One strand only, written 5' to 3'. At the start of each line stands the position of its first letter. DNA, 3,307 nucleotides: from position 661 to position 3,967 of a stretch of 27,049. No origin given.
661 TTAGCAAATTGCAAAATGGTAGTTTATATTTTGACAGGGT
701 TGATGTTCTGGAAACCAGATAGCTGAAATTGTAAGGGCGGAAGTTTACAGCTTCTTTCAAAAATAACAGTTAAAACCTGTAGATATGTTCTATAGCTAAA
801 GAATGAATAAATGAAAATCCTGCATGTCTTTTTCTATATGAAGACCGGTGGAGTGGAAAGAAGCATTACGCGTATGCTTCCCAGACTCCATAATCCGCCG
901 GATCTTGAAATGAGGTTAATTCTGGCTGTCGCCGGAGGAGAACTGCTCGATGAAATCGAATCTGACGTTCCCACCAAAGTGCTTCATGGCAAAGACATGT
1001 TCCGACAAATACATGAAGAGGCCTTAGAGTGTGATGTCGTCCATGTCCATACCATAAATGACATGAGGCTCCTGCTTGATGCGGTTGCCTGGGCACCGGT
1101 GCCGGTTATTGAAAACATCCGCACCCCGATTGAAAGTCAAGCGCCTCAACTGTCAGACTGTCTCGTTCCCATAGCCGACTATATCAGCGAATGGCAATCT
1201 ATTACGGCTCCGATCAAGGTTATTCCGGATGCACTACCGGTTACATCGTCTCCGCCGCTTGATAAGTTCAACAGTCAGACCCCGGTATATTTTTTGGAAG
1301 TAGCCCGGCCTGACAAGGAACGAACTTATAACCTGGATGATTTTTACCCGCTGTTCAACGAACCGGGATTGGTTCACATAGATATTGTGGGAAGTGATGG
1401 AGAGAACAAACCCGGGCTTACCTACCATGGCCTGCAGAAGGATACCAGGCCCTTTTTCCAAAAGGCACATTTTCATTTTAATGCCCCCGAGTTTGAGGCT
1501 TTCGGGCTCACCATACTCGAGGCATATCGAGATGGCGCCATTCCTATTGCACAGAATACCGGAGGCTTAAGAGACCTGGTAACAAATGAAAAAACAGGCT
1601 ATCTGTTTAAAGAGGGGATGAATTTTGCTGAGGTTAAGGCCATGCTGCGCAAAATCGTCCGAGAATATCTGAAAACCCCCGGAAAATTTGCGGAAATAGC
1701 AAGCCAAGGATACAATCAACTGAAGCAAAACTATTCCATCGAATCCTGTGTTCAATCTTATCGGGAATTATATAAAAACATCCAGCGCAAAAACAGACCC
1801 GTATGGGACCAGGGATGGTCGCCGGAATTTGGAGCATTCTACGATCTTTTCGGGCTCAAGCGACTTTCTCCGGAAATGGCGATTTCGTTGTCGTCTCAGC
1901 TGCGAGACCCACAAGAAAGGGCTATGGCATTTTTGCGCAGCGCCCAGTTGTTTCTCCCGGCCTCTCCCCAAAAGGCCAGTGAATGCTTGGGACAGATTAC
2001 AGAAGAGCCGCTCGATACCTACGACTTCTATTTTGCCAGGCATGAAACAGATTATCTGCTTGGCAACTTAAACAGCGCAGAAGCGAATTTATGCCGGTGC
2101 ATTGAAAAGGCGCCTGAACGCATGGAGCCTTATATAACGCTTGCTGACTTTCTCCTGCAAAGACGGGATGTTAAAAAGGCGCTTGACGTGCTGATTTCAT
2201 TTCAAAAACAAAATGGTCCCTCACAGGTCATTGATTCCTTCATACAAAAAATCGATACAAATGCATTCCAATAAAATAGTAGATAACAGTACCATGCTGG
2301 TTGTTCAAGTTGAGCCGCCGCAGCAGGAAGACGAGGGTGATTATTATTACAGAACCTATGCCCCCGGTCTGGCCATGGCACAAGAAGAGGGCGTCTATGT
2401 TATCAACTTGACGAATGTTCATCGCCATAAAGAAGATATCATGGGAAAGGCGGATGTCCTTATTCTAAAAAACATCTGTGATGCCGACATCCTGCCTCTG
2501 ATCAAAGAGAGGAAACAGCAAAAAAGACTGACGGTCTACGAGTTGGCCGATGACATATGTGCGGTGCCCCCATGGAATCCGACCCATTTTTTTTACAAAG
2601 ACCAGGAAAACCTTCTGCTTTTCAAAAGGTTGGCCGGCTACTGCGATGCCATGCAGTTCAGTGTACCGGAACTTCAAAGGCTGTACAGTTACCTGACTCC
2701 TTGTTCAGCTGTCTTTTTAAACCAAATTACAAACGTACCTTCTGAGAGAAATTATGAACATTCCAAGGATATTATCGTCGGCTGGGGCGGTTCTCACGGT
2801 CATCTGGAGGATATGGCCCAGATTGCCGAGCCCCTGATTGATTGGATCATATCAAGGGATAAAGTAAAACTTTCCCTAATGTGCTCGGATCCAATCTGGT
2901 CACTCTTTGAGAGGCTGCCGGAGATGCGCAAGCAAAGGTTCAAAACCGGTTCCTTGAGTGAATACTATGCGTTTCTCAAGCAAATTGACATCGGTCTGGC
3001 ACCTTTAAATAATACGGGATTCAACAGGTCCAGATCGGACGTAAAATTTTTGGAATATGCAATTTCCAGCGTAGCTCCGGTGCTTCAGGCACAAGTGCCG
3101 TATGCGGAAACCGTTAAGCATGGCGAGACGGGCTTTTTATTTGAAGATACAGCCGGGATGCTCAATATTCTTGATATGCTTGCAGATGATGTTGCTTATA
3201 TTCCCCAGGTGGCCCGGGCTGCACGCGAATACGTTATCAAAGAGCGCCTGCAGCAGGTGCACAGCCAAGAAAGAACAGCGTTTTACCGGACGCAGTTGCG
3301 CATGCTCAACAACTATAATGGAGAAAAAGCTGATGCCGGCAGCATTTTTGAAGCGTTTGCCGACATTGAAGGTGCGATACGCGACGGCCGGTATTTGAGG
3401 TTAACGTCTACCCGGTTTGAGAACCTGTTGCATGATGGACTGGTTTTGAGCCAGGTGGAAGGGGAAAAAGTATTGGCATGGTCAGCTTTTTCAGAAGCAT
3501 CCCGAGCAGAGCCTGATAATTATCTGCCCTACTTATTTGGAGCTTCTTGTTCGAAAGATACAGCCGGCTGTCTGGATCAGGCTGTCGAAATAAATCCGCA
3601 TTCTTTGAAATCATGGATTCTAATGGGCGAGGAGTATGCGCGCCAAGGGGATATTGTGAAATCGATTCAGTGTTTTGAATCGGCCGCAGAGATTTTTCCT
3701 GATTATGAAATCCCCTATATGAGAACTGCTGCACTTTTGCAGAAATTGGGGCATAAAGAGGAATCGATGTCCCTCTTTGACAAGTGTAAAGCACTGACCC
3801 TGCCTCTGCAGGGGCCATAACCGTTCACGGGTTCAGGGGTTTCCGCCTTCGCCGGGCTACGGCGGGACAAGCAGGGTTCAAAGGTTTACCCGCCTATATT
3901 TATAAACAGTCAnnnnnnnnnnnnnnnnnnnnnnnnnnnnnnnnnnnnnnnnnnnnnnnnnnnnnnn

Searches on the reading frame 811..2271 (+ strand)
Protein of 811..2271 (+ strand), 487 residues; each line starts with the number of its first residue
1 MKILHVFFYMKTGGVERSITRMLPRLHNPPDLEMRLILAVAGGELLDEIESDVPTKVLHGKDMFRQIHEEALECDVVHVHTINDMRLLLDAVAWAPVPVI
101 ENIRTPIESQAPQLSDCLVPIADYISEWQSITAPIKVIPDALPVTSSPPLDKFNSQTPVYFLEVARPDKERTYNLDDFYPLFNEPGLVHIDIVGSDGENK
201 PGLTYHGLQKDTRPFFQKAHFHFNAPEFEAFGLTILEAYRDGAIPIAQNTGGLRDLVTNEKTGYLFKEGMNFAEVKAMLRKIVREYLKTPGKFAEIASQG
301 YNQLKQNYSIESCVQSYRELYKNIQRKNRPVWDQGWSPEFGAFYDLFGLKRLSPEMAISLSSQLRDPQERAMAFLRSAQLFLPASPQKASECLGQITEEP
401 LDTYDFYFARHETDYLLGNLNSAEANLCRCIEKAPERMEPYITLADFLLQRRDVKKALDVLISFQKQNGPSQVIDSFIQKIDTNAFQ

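Call 9: search_protein_families(library=pfam, proteins=[window:811-2271:+], max_evalue=0.001)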
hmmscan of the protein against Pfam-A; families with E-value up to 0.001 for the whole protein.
window:811-2271:+ (487 aa): 3 families
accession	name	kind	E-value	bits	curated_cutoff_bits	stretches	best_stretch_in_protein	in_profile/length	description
PF00534.26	Glycos_transf_1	-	3.7e-09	36.8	26.4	1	211-297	85-169/172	Glycosyl transferases group 1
PF13692.12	Glyco_trans_1_4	-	1e-06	29.5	27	1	200-270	58-128/142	Glycosyl transferases group 1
PF13524.12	Glyco_trans_1_2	-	0.00045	20.6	25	1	209-315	37-140/144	Glycosyl transferase-like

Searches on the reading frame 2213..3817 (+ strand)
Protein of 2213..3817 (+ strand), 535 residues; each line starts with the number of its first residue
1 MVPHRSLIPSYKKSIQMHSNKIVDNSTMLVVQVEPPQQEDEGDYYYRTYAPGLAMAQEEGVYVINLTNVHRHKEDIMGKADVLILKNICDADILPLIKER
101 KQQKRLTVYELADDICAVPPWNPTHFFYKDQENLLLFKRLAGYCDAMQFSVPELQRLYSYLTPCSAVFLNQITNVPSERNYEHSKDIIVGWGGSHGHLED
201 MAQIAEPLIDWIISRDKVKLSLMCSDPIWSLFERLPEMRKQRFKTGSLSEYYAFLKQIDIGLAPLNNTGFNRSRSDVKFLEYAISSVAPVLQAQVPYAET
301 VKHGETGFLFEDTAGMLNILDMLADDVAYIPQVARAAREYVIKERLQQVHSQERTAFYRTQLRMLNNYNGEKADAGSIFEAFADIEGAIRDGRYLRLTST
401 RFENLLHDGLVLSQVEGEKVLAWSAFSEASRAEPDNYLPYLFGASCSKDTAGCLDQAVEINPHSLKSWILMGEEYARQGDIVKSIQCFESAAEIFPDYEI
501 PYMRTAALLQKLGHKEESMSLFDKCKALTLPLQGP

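Call 9: search_protein_families(library=pfam, proteins=[window:2213-3817:+], max_evalue=0.001)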
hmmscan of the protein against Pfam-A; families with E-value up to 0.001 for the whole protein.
window:2213-3817:+ (535 aa): 4 families
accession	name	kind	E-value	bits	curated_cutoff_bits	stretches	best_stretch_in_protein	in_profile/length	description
PF07719.23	TPR_2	-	4.1e-07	30.1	27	0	467-498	3-34/34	Tetratricopeptide repeat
PF00515.34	TPR_1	-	3.6e-06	27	27.8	1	466-498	2-34/34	Tetratricopeptide repeat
PF13181.12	TPR_8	-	2.8e-05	24.4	25.7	0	466-497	2-33/34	Tetratricopeptide repeat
PF13692.12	Glyco_trans_1_4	-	0.00023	21.9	27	1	217-322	33-138/142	Glycosyl transferases group 1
